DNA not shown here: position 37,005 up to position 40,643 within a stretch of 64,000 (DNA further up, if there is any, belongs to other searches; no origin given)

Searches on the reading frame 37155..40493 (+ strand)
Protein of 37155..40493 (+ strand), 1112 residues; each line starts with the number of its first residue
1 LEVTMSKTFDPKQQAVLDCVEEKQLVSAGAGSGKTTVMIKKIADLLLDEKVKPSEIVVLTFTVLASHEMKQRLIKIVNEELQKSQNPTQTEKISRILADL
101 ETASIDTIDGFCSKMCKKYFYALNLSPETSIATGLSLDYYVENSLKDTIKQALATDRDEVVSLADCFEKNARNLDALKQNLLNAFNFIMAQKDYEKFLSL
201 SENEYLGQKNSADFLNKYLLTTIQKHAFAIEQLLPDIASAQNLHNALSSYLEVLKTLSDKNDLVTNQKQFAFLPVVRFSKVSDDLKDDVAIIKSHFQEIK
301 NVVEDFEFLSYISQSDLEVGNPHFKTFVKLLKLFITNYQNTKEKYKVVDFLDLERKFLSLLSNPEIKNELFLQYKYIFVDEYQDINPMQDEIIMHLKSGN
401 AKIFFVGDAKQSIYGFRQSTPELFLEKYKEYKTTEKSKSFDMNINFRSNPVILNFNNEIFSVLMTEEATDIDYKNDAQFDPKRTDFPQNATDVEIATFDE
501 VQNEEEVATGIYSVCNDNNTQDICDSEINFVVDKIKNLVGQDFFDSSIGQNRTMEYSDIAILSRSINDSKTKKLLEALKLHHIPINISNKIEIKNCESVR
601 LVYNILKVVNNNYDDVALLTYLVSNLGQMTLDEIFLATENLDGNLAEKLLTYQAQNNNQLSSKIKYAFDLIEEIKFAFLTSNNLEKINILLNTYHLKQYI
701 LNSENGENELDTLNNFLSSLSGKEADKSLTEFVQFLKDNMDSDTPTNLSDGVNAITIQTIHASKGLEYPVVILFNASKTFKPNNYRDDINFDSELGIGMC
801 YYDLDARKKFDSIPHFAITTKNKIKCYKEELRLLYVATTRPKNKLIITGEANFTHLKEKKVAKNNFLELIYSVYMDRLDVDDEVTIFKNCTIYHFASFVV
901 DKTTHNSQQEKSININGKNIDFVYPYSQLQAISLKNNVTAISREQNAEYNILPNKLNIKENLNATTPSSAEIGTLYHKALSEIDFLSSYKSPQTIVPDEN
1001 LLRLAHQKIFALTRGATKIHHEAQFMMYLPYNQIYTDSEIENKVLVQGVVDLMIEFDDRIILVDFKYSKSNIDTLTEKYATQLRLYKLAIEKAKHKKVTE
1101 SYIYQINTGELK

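Call 15: search_protein_families(library=pfam, proteins=[window:37155-40493:+], max_evalue=0.001)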
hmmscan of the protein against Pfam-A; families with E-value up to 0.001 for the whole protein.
window:37155-40493:+ (1112 aa): 7 families
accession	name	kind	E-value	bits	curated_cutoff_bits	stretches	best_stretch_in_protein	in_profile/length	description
PF00580.27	UvrD-helicase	-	1.1e-51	176.6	23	1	11-432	3-271/271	UvrD/REP helicase N-terminal domain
PF13361.12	UvrD_C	-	1.5e-30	107.2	25.6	1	442-848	3-346/350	UvrD-like helicase C-terminal domain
PF13245.12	AAA_19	-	7.7e-16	58.9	25.1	1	14-417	3-134/134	AAA domain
PF13538.12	UvrD_C_2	-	4.2e-08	33.4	27.4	1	756-782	3-29/52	UvrD-like helicase C-terminal domain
PF12705.13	PDDEXK_1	-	9.5e-08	32.7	22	1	960-1105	27-188/247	PD-(D/E)XK nuclease superfamily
PF01443.25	Viral_helicase1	-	1.6e-06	28.5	21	0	373-446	59-136/228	Viral superfamily 1 RNA helicase core domain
PF13173.12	AAA_14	-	0.00032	21.1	27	0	330-410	18-100/129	AAA domain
